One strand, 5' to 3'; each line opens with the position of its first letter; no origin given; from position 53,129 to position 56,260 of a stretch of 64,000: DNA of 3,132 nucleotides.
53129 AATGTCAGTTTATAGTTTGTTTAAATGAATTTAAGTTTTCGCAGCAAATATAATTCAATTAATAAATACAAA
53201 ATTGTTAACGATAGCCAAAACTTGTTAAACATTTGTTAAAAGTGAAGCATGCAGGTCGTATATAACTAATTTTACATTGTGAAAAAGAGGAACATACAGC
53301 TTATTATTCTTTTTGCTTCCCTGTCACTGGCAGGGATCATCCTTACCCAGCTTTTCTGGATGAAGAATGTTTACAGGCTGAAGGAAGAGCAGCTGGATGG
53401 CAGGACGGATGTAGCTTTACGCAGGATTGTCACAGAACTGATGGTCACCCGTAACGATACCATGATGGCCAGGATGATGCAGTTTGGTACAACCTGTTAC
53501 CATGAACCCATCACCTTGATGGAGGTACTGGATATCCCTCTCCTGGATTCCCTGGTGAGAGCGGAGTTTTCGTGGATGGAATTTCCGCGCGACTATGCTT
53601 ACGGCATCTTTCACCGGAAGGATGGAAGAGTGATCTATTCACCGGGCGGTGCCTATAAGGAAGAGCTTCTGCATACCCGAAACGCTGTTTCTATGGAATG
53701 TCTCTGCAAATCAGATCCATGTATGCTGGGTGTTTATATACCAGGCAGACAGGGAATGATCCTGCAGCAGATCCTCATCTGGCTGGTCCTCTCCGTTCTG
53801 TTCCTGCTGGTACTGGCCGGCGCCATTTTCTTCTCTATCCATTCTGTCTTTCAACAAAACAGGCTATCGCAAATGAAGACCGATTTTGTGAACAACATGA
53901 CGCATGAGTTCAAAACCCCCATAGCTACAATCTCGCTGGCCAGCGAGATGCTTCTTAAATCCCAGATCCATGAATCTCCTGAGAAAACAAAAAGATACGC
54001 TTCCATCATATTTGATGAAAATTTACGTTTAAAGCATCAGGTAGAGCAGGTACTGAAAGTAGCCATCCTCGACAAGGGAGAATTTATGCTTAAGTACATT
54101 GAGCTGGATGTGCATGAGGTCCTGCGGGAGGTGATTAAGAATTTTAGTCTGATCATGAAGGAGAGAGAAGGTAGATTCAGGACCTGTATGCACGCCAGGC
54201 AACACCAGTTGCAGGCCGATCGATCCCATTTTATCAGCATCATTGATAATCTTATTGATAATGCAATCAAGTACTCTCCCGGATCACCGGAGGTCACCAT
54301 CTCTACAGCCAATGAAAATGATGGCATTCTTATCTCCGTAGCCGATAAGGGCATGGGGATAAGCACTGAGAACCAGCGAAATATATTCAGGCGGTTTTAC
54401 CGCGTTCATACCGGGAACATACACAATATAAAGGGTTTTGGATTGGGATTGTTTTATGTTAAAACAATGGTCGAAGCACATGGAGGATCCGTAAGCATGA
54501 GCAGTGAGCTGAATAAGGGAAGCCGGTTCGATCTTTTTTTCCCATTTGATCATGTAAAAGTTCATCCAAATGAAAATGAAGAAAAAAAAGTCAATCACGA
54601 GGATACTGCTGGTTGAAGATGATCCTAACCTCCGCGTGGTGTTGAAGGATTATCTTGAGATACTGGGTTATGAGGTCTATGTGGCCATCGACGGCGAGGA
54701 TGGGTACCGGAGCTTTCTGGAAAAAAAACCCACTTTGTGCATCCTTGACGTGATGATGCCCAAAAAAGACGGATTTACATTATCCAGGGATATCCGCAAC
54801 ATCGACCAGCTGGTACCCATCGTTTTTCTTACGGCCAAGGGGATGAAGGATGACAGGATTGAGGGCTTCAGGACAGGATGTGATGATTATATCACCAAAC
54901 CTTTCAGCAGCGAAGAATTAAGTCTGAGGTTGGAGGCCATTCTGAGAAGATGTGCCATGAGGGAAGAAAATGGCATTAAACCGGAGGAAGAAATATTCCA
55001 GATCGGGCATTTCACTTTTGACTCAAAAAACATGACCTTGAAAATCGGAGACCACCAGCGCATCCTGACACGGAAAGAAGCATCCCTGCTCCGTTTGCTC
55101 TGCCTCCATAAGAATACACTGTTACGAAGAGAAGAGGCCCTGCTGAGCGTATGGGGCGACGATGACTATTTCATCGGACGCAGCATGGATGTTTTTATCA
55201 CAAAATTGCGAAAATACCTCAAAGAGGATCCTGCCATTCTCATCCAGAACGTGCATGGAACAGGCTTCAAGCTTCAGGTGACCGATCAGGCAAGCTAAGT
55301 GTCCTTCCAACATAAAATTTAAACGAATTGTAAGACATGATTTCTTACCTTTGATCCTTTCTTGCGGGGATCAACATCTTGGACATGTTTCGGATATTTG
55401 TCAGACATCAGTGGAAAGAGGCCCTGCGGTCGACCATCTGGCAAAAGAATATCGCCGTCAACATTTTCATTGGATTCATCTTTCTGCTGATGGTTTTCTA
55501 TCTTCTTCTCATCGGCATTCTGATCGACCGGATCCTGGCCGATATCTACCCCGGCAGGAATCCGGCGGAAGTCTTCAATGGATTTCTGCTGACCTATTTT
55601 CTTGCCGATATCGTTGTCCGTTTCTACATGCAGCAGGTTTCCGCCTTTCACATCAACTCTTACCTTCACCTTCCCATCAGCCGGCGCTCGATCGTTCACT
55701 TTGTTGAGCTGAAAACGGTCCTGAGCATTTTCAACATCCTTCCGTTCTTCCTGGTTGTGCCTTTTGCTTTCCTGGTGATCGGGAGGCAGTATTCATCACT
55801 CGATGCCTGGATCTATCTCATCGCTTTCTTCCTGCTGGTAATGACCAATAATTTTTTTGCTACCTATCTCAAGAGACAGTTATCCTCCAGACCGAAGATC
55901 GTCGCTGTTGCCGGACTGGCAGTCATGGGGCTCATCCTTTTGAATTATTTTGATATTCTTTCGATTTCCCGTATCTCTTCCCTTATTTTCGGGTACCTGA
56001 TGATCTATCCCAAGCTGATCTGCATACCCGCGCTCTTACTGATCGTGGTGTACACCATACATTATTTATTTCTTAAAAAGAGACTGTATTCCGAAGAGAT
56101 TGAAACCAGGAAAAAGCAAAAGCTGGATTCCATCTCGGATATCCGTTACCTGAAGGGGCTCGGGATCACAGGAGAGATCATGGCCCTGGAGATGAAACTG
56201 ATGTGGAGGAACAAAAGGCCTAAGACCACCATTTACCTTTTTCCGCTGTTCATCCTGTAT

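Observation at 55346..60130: Translationally coupled 6+6-TM protein / ABC ATPase / CarboxypepD_reg barrel: an envelope module with no assigned function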

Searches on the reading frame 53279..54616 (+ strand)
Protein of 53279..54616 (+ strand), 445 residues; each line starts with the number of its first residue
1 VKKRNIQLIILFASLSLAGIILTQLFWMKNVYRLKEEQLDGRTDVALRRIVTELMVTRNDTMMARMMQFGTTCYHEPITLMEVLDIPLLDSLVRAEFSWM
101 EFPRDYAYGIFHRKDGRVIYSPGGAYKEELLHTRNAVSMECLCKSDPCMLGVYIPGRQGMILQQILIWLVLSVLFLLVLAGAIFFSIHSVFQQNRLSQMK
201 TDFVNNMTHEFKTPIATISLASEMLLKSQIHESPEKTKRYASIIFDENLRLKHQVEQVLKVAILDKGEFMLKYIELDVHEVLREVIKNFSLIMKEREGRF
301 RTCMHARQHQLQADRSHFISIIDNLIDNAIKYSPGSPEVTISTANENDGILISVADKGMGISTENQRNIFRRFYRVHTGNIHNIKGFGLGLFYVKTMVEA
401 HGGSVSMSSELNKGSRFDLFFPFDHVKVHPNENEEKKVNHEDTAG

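Call 3: search_protein_families(library=pfam, proteins=[window:53279-54616:+], max_evalue=0.01)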
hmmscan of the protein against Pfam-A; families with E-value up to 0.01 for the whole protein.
window:53279-54616:+ (445 aa): 4 families
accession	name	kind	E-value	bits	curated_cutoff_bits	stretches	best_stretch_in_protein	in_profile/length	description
PF02518.31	HATPase_c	-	4.3e-24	85.5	26.4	1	314-424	2-110/111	Histidine kinase-, DNA gyrase B-, and HSP90-like ATPase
PF00512.31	HisKA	-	2.4e-13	50.4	26.9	1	199-265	1-64/66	His Kinase A (phospho-acceptor) domain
PF14501.12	HATPase_c_5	-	0.00066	20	22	1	318-410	6-91/102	GHKL domain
PF13589.12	HATPase_c_3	-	0.0056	17.2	25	0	321-393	6-79/137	Histidine kinase-, DNA gyrase B-, and HSP90-like ATPase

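Call 4: search_protein_families(library=ncbifam, proteins=[window:53279-54616:+], max_evalue=0.01)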
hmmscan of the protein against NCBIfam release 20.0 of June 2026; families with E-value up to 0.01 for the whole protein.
window:53279-54616:+ (445 aa): 85 families (the best 25 are shown)
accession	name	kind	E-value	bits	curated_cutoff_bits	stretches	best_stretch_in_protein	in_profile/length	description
NF046044.1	PnpS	equivalog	2.2e-56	191.6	400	1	183-422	153-390/390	two-component system histidine kinase PnpS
NF033092.0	HK_WalK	equivalog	1.5e-50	172.4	725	1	186-422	358-593/594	cell wall metabolism sensor histidine kinase WalK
TIGR02966.1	phoR_proteo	equivalog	2.4e-49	168.2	334.2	1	182-420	96-332/333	phosphate regulon sensor histidine kinase PhoR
NF047874.1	MASE3_PAS_HK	subfamily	2e-40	139.3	560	1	192-438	390-640/655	MASE3 domain-containing sensor histidine kinase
NF041735.1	hist_kin_RppB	equivalog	8.7e-37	126.9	400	1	198-421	214-437/438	two-component system sensor histidine kinase RppB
NF045595.1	HK_scytonemin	equivalog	4.7e-36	124.4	865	1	192-423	407-635/637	scytonemin biosynthesis sensor histidine kinase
NF008312.0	PRK11100.1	equivalog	1e-35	123.5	356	1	201-422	257-473/477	two-component system sensor histidine kinase CreC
NF040691.1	MtrAB_MtrB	equivalog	1.8e-34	119.7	450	1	191-422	262-491/507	MtrAB system histidine kinase MtrB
TIGR01386.1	cztS_silS_copS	subfamily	1.7e-33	116.3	292.55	1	201-422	242-457/457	heavy metal sensor histidine kinase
NF053855.1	HisKinPhoRBctds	equivalog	1.9e-33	115.7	500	1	185-417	346-577/583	two-component system sensor histidine kinase PhoR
NF047465.1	hybrid_HK_LvrA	exception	4e-33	114.4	1200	1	194-433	196-431/819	hybrid histidine kinase/response regulator LvrA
NF033091.0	HK_VanS_ACDEFG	equivalog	1.4e-31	109.7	400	1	197-413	71-285/293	vancomycin resistance histidine kinase VanS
NF006800.0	PRK09303.1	equivalog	3e-31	108.7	342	1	199-422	150-376/383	histidine kinase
TIGR02956.1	TMAO_torS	equivalog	4.2e-30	104.6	676.5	1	196-434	460-693/967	TMAO reductase system sensor histidine kinase/response regulator TorS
NF047405.1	SensHisKinSapS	equivalog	2.4e-29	102.8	550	1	198-423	117-333/341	two-component system sensor histidine kinase SapS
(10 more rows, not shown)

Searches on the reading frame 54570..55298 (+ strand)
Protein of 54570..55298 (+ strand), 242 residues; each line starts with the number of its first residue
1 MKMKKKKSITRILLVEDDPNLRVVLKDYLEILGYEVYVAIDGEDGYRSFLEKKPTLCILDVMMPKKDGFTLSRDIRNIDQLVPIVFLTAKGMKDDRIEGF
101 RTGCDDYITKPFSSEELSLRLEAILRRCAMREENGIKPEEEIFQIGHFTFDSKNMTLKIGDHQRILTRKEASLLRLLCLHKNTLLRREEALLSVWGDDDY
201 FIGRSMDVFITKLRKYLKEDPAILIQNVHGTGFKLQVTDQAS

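Call 3: search_protein_families(library=pfam, proteins=[window:54570-55298:+], max_evalue=0.01)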
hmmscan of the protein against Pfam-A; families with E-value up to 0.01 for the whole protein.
window:54570-55298:+ (242 aa): 3 families
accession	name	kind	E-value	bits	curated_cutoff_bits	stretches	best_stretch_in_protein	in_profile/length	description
PF00072.30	Response_reg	-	1.2e-26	93.5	30.2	1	12-121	1-110/111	Response regulator receiver domain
PF00486.34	Trans_reg_C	-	4.9e-15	55.8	26.2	1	165-235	5-77/77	Transcriptional regulatory protein, C terminal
PF20161.5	VpsR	-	0.0075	16.4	23.7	1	5-118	5-117/121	VpsR domain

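Call 4: search_protein_families(library=ncbifam, proteins=[window:54570-55298:+], max_evalue=0.01)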
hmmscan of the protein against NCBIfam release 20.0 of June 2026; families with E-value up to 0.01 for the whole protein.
window:54570-55298:+ (242 aa): 97 families (the best 25 are shown)
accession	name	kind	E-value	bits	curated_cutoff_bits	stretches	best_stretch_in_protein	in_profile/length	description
NF051850.1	RespRegRprY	equivalog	4.8e-89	297.8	370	1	10-239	5-230/234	response regulator transcription factor RprY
NF045944.1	ResRegRpaBCyano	equivalog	8.6e-52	175.8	330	1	13-236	1-228/229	response regulator transcription factor RpaB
NF053854.1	RespRegPhoBBctds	equivalog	1.5e-50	171.6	270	1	12-235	1-224/225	two-component system response regulator PhoB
NF007005.1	PRK09468.1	equivalog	7e-47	159.8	331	1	9-234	3-230/237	osmolarity response regulator transcription factor OmpR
TIGR02154.1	PhoB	equivalog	6.6e-46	156.4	296.2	1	10-235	3-225/226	phosphate regulon transcriptional regulator PhoB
NF040534.1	resp_reg_YycF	equivalog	3.8e-42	144.1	340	1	11-223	2-213/231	response regulator YycF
NF041733.1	resp_reg_CseB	equivalog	1e-41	142.8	350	1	11-236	2-227/228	two-component system response regulator CseB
NF040689.1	MtrAB_MtrA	equivalog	1e-38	132.9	300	1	12-234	1-217/219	MtrAB system response regulator MtrA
NF007982.1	PRK10710.1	equivalog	6.2e-38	130.7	380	1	3-236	1-228/235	envelope stress response regulator BaeR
NF033117.2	vanR_ACDEGLN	exception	2.5e-37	128.6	350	1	12-235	1-225/226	VanR-ABDEGLN family response regulator transcription factor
NF041209.1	resp_regPieR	equivalog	5.6e-37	127.6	450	1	11-239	2-231/231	two component system response regulator PieR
NF033120.0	vanR_FM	exception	3.4e-36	125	460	1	11-235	5-229/231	vancomycin resistance response regulator transcription factor, VanR-F/VanR-M family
NF008199.0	PRK10955.1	equivalog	1.3e-35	123.4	341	1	10-221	2-214/232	envelope stress response regulator transcription factor CpxR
NF008296.0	PRK11083.1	equivalog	1.6e-35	122.6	273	1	10-236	4-226/228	two-component system response regulator CreB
NF041734.1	resp_reg_RppA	equivalog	2.5e-35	121.9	250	1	11-236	2-228/229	two-component system response regulator RppA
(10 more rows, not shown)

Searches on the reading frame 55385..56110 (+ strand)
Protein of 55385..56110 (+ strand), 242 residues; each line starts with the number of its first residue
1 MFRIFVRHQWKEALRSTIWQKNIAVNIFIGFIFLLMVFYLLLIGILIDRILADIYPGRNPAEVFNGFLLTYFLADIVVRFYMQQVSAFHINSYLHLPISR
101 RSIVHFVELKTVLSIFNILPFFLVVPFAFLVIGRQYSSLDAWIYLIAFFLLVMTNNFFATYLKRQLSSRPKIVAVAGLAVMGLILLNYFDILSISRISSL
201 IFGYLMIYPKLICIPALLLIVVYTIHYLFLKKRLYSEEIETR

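Call 30: search_protein_families(library=pfam, proteins=[window:55385-56110:+], max_evalue=10)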
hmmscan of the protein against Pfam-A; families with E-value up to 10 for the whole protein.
window:55385-56110:+ (242 aa): 2 families
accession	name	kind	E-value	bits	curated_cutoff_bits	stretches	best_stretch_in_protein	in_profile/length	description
PF18940.5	DUF5687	-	8.6e-59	200.5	33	1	9-239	1-231/484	Family of unknown function (DUF5687)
PF07599.16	DUF1563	-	0.094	13.3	21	1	143-163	3-23/43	Protein of unknown function (DUF1563)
